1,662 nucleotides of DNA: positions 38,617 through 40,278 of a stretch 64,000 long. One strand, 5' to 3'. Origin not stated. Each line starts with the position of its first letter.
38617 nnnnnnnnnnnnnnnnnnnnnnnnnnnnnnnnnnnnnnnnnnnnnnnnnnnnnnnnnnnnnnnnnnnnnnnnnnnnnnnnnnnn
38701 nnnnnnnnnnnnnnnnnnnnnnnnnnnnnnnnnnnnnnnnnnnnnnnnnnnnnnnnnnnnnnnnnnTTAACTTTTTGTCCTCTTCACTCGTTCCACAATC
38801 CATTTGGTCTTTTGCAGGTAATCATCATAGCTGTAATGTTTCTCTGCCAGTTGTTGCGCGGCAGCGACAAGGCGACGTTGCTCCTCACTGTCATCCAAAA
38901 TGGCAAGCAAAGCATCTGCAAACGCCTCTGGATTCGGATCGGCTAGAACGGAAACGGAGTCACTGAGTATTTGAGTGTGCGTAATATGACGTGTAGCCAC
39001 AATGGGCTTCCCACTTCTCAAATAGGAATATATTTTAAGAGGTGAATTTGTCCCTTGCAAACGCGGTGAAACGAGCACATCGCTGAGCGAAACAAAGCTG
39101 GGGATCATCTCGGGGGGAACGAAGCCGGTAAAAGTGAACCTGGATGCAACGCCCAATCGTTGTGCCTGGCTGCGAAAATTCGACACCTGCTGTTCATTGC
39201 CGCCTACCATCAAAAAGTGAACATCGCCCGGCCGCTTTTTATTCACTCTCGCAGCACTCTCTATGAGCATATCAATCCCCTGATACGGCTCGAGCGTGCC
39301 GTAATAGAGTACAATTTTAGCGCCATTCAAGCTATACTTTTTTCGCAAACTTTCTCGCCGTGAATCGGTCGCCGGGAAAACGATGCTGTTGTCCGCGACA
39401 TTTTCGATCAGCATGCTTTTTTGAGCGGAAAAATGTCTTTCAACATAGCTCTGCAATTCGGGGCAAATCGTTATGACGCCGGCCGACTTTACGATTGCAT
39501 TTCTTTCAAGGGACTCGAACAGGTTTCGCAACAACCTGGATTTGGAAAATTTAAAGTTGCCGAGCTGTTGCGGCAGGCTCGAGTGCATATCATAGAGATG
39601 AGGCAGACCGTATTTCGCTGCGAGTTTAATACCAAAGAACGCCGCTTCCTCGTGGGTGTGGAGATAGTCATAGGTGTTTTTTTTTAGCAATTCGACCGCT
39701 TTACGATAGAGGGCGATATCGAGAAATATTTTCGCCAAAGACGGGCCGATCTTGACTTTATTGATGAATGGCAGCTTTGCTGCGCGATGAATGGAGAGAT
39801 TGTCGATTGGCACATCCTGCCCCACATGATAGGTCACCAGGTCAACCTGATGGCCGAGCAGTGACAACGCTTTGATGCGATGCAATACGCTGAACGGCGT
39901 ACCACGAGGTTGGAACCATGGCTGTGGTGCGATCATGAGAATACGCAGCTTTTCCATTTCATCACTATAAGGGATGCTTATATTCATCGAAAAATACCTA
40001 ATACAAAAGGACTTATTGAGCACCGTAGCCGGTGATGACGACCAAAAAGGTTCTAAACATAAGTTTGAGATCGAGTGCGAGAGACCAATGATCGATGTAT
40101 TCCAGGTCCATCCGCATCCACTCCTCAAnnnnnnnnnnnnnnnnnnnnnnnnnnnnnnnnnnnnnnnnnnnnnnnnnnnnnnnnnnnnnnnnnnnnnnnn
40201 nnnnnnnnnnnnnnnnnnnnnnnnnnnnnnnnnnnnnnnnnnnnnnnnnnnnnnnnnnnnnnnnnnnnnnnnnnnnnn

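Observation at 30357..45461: Lower-GC exopolysaccharide locus with a decoration enzyme set, one elongating glycosyltransferase and no recognisable Wzy polymerase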

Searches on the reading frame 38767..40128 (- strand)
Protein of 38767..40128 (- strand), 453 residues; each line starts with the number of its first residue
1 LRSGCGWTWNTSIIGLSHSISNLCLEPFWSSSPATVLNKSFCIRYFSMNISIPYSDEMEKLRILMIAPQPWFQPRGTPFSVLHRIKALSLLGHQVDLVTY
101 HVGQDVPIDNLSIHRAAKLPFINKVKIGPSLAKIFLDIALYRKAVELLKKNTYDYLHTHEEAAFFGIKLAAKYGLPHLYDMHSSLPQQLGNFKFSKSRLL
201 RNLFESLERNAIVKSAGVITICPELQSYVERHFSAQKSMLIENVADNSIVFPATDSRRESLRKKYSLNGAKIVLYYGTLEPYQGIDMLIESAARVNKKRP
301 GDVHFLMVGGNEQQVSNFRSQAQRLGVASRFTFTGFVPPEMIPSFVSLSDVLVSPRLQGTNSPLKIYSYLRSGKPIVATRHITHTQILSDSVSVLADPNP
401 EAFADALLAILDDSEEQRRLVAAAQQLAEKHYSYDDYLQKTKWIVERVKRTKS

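Call 3: search_protein_families(library=pfam, proteins=[window:38767-40128:-], max_evalue=0.01)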
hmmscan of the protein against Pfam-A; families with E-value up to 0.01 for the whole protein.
window:38767-40128:- (453 aa): 6 families
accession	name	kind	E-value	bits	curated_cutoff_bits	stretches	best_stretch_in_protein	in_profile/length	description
PF00534.26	Glycos_transf_1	-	8.3e-25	87.7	26.4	1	258-426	2-171/172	Glycosyl transferases group 1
PF13692.12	Glyco_trans_1_4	-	5.3e-24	85.5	27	1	271-413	2-142/142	Glycosyl transferases group 1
PF13439.12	Glyco_transf_4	-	6.3e-15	56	28.5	1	80-243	7-164/170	Glycosyltransferase Family 4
PF13579.12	Glyco_trans_4_4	-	9.2e-12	46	29.7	1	81-234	7-147/158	Glycosyl transferase 4-like domain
PF13524.12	Glyco_trans_1_2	-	6e-06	26.7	25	1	304-439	16-140/144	Glycosyl transferase-like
PF20706.3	GT4-conflict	-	0.0014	18.1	26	1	199-325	131-255/385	Family 4 Glycosyltransferase in conflict systems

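Call 7: search_protein_families(library=ncbifam, proteins=[window:38767-40128:-], max_evalue=0.00001)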
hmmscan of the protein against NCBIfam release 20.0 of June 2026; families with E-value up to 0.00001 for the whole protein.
window:38767-40128:- (453 aa): 14 families
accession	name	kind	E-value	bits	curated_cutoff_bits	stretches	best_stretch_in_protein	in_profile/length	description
TIGR04063.1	stp3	hypoth_equivalog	5.5e-31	107.8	442.05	1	108-441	52-388/397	TIGR04063 family PEP-CTERM/XrtA system glycosyltransferase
NF007640.0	PRK10307.1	subfamily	2.8e-21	75.9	276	1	194-445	151-404/411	WcaI family glycosyltransferase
TIGR04047.1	MSMEG_0565_glyc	hypoth_equivalog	4.9e-17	62.1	259.85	1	206-431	130-358/373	MSMEG_0565 family glycosyltransferase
NF038295.1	EPS_HpsP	equivalog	7.2e-17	61.4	550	1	193-440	132-379/388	hormogonium polysaccharide biosynthesis glycosyltransferase HpsP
TIGR03449.1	mycothiol_MshA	equivalog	1.3e-14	53.9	462.5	1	149-435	99-390/406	D-inositol-3-phosphate glycosyltransferase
TIGR04157.1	glyco_rSAM_CFB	subfamily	4.2e-13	49.1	400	1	209-436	164-397/406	TIGR04157 family glycosyltransferase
TIGR03088.1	stp2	hypoth_equivalog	1.4e-11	44.1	409.05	1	137-440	66-365/374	TIGR03088 family PEP-CTERM/XrtA system glycosyltransferase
TIGR03999.1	thiol_BshA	equivalog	2.7e-09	36.4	273.7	1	204-440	134-365/375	N-acetyl-alpha-D-glucosaminyl L-malate synthase BshA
NF047676.1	TeichurnBiosyTuaH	equivalog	6e-09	35.2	550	1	198-430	142-370/384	teichuronic acid biosynthesis protein TuaH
NF012028.0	PRK15484.1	subfamily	1.2e-08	34.5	618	1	196-441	121-371/380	lipopolysaccharide N-acetylglucosaminyltransferase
NF047684.1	TeichurnBiosyTuaC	equivalog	1.1e-06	27.9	550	1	209-434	159-375/391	teichuronic acid biosynthesis protein TuaC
TIGR03087.1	stp1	hypoth_equivalog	5.7e-06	25.8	316.65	1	264-446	219-395/397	TIGR03087 family PEP-CTERM/XrtA system glycosyltransferase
NF041879.1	EPS_EpsH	equivalog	7.7e-06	24.9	800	0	270-338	237-302/431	exopolysaccharide biosynthesis glycosyltransferase EpsH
NF011726.0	PRK15179.1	equivalog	8.2e-06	24.4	733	0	287-441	534-687/694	Vi polysaccharide biosynthesis protein TviE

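Call 62: search_solved_structures(query=window:38767-39987:-, max_evalue=1e-8)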
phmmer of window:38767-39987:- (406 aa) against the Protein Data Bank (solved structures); distinct sequences matched with E-value up to 1e-8: 4.
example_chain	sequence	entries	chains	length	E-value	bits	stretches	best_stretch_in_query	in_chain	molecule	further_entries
3c4q_A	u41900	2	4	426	3.6e-14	56.1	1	102-376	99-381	Predicted glycosyltransferases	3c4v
3c48_A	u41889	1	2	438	3.6e-14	56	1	102-376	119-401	Predicted glycosyltransferases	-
2gej_A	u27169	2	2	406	1.3e-09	41.1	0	222-382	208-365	PHOSPHATIDYLINOSITOL MANNOSYLTRANSFERASE (PimA)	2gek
4n9w_A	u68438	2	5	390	1.5e-09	40.9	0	222-382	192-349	GDP-mannose-dependent alpha-(1-2)-phosphatidylinositol mannosyltransferase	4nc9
